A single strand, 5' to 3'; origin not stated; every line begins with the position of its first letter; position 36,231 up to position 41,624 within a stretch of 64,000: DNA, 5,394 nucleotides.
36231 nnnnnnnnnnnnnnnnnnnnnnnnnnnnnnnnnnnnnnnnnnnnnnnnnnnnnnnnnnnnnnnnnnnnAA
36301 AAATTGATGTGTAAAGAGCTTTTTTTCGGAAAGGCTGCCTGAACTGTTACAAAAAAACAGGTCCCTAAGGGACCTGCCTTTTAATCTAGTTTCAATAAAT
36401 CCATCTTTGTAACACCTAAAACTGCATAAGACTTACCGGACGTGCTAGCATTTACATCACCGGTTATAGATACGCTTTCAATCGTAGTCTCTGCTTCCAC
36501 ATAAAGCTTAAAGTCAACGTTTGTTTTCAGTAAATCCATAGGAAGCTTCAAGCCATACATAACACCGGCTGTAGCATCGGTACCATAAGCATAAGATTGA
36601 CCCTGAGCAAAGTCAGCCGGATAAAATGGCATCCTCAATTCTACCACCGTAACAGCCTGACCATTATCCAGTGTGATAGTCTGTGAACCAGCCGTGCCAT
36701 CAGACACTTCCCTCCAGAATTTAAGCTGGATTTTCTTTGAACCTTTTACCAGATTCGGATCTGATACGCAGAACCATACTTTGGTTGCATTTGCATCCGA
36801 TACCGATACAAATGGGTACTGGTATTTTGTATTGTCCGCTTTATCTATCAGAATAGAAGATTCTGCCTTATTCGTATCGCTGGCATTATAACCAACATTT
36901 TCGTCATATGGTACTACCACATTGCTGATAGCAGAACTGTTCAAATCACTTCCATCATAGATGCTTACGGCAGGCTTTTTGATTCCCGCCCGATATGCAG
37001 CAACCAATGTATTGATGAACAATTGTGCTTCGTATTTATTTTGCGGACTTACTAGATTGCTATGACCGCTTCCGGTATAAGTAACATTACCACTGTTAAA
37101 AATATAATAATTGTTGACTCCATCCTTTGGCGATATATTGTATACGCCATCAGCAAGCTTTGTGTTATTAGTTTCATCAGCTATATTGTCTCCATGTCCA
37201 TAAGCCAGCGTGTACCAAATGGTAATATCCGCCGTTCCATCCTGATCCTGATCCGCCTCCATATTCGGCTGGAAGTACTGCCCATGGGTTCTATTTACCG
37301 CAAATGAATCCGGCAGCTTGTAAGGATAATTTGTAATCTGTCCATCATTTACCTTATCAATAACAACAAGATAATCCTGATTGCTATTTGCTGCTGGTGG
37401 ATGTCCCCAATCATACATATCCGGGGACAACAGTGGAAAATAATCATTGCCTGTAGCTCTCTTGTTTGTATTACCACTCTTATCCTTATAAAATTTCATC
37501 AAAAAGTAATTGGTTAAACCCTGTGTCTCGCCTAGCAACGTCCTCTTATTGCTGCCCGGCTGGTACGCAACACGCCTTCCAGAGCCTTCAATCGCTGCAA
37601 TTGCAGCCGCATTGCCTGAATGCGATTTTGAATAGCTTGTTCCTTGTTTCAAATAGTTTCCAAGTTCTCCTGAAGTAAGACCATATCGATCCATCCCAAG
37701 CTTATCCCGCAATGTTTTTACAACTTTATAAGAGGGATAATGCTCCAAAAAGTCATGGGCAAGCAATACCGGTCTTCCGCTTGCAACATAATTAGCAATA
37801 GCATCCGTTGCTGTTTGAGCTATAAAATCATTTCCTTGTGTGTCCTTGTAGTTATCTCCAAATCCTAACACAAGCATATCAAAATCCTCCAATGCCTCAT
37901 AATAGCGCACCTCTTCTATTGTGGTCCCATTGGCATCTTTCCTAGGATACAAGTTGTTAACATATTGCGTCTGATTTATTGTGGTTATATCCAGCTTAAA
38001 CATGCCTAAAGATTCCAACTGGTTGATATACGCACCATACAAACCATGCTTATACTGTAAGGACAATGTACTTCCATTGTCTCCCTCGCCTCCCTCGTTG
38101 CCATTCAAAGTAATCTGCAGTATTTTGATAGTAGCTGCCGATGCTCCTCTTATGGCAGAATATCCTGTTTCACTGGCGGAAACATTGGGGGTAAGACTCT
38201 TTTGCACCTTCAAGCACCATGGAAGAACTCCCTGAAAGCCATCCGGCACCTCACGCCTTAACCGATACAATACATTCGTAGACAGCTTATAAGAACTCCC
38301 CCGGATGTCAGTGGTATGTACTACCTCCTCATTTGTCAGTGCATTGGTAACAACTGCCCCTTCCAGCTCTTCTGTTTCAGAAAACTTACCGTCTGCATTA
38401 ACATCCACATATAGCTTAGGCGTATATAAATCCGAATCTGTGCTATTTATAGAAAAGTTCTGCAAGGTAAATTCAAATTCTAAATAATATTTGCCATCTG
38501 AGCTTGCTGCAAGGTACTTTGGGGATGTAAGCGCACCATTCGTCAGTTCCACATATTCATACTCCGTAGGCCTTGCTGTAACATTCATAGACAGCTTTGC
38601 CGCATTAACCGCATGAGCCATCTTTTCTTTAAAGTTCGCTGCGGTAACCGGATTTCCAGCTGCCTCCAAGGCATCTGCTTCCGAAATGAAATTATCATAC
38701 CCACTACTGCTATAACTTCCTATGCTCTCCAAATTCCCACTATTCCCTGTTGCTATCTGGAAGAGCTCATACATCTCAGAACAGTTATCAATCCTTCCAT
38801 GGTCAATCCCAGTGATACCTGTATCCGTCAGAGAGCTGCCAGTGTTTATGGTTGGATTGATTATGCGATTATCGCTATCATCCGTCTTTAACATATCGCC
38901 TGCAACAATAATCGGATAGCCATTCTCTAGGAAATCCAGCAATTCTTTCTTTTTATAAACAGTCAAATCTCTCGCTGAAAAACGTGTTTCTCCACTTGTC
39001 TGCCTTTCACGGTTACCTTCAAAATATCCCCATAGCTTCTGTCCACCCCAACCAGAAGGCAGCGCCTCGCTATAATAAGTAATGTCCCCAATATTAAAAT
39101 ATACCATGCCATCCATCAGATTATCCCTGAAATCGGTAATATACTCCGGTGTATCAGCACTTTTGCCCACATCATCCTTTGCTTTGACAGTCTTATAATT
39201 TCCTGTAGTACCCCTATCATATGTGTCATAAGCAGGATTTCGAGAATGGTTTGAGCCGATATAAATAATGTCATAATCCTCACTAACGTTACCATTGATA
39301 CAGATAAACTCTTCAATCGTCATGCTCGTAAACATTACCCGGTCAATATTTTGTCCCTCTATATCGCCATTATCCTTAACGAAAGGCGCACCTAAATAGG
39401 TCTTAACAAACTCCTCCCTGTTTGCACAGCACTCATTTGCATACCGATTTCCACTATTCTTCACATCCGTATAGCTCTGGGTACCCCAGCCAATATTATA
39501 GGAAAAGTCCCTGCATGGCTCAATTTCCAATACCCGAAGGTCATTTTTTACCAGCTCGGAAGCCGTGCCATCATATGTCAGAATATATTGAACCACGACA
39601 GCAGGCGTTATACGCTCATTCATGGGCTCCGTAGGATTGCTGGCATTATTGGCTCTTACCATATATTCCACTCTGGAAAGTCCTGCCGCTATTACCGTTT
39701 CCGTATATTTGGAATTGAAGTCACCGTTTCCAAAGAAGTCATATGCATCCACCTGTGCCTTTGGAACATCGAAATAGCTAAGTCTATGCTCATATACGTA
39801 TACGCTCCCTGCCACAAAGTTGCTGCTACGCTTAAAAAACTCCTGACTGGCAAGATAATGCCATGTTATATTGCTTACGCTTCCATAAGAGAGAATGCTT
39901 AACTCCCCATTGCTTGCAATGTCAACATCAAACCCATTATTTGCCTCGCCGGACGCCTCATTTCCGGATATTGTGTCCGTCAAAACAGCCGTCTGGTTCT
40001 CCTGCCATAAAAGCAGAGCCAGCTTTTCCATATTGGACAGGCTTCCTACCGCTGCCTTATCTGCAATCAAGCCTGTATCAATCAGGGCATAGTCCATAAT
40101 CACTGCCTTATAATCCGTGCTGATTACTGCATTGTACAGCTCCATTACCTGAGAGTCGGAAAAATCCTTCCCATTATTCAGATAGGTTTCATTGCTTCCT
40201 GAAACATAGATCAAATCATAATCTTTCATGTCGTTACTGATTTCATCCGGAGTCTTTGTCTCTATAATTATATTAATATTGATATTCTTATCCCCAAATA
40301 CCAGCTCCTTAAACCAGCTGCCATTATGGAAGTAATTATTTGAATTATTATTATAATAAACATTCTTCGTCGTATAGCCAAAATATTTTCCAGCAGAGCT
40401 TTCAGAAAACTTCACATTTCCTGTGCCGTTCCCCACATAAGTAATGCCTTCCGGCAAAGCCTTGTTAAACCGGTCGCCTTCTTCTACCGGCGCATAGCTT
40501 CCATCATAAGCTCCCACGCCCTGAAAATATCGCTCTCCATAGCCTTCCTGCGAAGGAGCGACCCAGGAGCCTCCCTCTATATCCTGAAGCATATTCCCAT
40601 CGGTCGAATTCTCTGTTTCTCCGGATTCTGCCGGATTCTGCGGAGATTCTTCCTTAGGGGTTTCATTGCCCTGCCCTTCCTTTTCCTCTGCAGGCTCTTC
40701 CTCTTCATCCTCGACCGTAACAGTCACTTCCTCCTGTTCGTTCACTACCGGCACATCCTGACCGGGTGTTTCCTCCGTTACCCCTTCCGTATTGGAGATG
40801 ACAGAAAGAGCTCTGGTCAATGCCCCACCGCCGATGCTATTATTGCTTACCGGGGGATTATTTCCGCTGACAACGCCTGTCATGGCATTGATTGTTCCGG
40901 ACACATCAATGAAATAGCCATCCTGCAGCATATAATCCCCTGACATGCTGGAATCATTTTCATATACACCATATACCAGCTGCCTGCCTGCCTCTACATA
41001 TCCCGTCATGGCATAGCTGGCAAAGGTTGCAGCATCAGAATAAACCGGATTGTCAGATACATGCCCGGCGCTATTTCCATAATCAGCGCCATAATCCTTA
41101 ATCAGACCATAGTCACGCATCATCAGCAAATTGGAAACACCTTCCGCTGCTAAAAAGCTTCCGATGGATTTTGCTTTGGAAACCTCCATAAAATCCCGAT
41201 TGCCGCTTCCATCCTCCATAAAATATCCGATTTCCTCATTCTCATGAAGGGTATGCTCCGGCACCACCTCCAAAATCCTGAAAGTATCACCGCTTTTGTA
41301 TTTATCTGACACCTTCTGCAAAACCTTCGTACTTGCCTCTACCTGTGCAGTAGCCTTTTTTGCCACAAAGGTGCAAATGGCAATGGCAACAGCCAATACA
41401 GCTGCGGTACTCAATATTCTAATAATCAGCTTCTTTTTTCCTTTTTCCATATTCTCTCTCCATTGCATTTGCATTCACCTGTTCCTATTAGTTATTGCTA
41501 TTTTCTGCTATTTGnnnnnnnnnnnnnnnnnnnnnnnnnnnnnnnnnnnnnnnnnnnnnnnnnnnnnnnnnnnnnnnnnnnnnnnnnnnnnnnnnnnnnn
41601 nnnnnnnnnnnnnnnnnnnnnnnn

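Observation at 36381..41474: A 1697-aa non-pilin protein at the operon end carries DxDxDGxxD and EF-hand-type loops: possible Gram-positive analogue of PilY1/PilC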

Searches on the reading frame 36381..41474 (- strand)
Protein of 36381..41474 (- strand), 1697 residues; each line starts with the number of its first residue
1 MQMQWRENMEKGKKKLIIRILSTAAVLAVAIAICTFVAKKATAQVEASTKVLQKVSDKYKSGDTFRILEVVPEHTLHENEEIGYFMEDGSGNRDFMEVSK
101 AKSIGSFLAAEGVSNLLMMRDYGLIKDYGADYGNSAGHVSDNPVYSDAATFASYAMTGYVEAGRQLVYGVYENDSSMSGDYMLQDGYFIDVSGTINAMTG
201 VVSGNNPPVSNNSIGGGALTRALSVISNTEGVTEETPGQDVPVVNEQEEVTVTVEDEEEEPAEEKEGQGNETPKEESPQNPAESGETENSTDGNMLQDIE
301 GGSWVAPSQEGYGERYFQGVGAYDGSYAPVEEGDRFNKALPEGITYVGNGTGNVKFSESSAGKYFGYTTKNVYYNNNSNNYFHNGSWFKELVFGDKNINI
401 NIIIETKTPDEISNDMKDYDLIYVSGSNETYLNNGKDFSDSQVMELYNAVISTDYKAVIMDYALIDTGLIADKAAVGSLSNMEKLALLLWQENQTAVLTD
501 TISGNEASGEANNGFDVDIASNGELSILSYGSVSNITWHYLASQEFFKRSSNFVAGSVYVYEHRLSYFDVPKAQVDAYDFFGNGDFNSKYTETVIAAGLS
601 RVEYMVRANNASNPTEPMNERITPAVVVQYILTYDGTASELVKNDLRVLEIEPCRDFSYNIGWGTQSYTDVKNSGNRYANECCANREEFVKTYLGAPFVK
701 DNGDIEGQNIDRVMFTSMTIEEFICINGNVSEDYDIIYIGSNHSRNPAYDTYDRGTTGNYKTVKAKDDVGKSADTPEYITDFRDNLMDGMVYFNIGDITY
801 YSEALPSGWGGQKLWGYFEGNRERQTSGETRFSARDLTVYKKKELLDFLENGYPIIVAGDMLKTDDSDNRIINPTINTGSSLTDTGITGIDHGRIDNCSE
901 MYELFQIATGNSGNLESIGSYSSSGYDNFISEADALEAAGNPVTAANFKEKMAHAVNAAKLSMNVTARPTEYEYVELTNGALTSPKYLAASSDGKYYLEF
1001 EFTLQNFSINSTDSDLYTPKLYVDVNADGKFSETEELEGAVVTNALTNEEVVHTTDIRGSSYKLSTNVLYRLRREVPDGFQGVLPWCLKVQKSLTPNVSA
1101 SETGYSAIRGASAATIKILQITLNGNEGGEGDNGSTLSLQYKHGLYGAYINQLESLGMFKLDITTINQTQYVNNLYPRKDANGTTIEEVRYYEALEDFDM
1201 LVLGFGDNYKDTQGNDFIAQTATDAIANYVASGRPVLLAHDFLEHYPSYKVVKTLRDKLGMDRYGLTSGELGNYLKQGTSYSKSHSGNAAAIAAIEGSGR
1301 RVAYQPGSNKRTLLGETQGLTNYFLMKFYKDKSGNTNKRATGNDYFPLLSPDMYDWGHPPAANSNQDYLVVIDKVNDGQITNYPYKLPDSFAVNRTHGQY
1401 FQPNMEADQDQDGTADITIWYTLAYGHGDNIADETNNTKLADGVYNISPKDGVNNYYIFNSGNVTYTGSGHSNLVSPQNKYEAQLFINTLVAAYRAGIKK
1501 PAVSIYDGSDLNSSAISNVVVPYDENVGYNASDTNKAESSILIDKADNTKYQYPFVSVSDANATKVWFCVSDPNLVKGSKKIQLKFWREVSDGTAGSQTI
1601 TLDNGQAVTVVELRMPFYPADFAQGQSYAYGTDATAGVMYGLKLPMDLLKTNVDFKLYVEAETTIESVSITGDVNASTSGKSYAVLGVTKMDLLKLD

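Call 5: search_protein_families(library=pfam, proteins=[window:36381-41474:-], max_evalue=1)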
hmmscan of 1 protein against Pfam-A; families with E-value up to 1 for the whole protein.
window:36381-41474:- (1697 aa): 3 families
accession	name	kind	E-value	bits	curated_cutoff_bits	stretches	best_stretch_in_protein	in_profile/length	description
PF16480.10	DUF5057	-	1.5e-51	176.4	27.9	1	836-1241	2-378/378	Domain of unknown function (DUF5057)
PF11071.14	Nuc_deoxyri_tr3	-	0.049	14.1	23.2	1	1179-1241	54-108/140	Nucleoside 2-deoxyribosyltransferase YtoQ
PF24651.1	DUF7644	-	0.16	12.9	27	0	40-71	37-68/70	Domain of unknown function (DUF7644)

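Call 6: search_protein_families(library=ncbifam, proteins=[window:36381-41474:-], max_evalue=1)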
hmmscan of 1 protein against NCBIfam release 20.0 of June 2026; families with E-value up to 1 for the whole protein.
window:36381-41474:- (1697 aa): 2 families
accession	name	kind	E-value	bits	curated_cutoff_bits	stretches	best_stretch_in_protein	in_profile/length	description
TIGR03646.1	YtoQ_fam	subfamily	0.065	13.3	155.35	1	1179-1241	57-111/144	YtoQ family protein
NF003965.0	PRK05457.1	equivalog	0.13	11.6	245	1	1474-1515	68-109/285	protease HtpX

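Call 11: find_homologous_proteins(query=window:36381-41474:-)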
Query window:36381-41474:- (1697 aa): 28 proteins with E <= 0.001 among 8000 candidates.
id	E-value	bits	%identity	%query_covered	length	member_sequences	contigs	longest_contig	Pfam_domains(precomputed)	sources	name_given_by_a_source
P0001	0.0e+0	3823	100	100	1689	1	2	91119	-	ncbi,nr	ncbi:MAG: DUF5057 domain-containing protein [Roseburia sp.]|nr:DUF5057 domain-containing protein [Ro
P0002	0.0e+0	3169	84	100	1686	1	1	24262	-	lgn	-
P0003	0.0e+0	2641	70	100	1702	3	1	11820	-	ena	-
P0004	0.0e+0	2587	70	100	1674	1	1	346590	-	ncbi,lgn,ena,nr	ncbi:MAG: DUF5057 domain-containing protein [Lachnospiraceae bacterium]|nr:DUF5057 domain-containing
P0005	0.0e+0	2575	70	100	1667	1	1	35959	-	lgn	-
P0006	0.0e+0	2445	66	100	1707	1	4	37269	-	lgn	-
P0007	0.0e+0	2435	66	99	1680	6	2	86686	-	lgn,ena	-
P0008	0.0e+0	2417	65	100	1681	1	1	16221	-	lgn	-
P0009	0.0e+0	2415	66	100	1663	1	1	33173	-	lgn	-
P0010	0.0e+0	2410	65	100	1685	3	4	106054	-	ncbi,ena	-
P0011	0.0e+0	2368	66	100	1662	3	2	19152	-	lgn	-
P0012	0.0e+0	2152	60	100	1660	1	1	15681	-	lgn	-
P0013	0.0e+0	2107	59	100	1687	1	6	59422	-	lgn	-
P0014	0.0e+0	2017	58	100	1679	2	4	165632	-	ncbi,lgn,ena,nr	ncbi:MAG: DUF5057 domain-containing protein [Lachnospiraceae bacterium]|nr:DUF5057 domain-containing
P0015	0.0e+0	1965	56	100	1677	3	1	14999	-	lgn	-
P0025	7.5e-154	532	32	80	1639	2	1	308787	-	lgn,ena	-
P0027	5.7e-139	483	30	80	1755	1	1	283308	-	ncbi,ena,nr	ncbi:MAG: DUF5057 domain-containing protein [Lachnospiraceae bacterium]|nr:DUF5057 domain-containing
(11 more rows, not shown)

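Call 13: find_homologous_proteins(query=A1, max_evalue=0.00001)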
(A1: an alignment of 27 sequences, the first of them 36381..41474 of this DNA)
Query A1 (27 sequences) (1697 aa, profile of the alignment): 27 proteins with E <= 0.00001 among 8000 candidates.
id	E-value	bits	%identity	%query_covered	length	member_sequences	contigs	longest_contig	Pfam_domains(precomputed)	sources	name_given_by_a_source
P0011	0.0e+0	2576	66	100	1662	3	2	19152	-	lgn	-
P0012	0.0e+0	2573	60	100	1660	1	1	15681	-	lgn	-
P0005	0.0e+0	2568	70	100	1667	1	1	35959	-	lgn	-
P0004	0.0e+0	2557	70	100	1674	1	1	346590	-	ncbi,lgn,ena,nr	ncbi:MAG: DUF5057 domain-containing protein [Lachnospiraceae bacterium]|nr:DUF5057 domain-containing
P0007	0.0e+0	2547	66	99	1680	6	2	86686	-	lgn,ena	-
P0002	0.0e+0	2547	84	100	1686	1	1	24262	-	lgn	-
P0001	0.0e+0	2535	100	100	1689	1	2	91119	-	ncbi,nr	ncbi:MAG: DUF5057 domain-containing protein [Roseburia sp.]|nr:DUF5057 domain-containing protein [Ro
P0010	0.0e+0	2535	65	100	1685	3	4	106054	-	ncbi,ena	-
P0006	0.0e+0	2532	66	100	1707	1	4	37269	-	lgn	-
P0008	0.0e+0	2519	65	100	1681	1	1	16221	-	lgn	-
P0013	0.0e+0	2516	59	100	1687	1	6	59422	-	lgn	-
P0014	0.0e+0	2514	58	100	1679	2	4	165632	-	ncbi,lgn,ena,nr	ncbi:MAG: DUF5057 domain-containing protein [Lachnospiraceae bacterium]|nr:DUF5057 domain-containing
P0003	0.0e+0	2507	70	100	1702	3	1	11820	-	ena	-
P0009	0.0e+0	2507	66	100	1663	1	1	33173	-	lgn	-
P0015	0.0e+0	2503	56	100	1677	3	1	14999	-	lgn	-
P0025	0.0e+0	1748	32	80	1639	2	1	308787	-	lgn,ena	-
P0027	0.0e+0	1686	30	80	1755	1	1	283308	-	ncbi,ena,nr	ncbi:MAG: DUF5057 domain-containing protein [Lachnospiraceae bacterium]|nr:DUF5057 domain-containing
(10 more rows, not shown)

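Call 14: find_encoding_contigs(protein=P0027, flank=10000, max_places=2)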
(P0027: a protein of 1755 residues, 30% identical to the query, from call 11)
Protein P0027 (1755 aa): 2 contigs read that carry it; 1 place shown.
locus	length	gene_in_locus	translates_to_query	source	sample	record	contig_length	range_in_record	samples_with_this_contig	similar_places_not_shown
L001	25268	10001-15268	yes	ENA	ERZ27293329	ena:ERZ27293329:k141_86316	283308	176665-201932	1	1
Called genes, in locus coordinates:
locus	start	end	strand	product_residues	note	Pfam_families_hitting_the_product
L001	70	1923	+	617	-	PF11104:PilM_2 (faint)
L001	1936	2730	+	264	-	-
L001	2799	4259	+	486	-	PF07963:N_methyl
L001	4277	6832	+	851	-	-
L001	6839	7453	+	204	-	PF07963:N_methyl (weak)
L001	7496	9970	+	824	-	PF07963:N_methyl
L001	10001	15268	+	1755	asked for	-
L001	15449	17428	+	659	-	PF01751:Toprim, PF01131:Topoisom_bac, PF01396:Zn_ribbon_Top1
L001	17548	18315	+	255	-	PF06018:CodY, PF08222:HTH_CodY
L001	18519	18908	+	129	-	-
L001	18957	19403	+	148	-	PF00460:Flg_bb_rod, PF06429:Flg_bbr_C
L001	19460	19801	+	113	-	PF02049:FliE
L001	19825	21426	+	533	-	PF01514:YscJ_FliF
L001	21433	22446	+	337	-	PF03448:MgtE_N (faint), PF14841:FliG_M (weak), PF14842:FliG_N, PF14841:FliG_M, PF14842:FliG_N, PF01706:FliG_C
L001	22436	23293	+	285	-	PF02108:FliH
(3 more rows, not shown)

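Call 15: find_encoding_contigs(protein=P0025, flank=10000, max_places=2)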
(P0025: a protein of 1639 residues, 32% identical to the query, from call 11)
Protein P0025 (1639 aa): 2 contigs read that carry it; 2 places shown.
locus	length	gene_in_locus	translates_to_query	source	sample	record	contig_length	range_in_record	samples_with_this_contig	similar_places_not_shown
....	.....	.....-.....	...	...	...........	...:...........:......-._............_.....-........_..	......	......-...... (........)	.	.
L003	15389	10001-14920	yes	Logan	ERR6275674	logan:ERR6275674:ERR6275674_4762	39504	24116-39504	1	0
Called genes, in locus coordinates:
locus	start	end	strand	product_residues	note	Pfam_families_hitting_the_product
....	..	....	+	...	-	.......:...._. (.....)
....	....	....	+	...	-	-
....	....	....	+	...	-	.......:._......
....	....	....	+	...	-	-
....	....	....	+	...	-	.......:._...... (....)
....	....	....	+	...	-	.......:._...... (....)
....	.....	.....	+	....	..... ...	-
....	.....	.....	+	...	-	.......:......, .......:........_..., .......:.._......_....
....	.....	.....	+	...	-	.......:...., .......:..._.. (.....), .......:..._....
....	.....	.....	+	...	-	-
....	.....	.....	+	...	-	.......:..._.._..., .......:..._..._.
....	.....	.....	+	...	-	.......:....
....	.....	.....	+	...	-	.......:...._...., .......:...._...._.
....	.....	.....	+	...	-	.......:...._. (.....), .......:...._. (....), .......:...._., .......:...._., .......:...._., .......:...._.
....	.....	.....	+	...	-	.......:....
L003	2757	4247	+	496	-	PF07963:N_methyl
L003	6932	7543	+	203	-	PF07963:N_methyl (weak)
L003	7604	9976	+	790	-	PF07963:N_methyl (weak)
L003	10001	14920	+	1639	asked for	-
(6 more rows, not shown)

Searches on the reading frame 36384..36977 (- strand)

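Call 44: search_protein_families(library=pfam, proteins=[window:36384-36977:-], max_evalue=10)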
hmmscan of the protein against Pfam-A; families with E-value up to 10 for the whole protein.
window:36384-36977:- (198 aa): 1 family
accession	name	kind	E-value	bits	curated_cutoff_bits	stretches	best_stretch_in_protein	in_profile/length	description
PF20249.3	VasX_N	-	0.22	12.1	27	1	31-77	84-128/156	VasX toxin N-terminal region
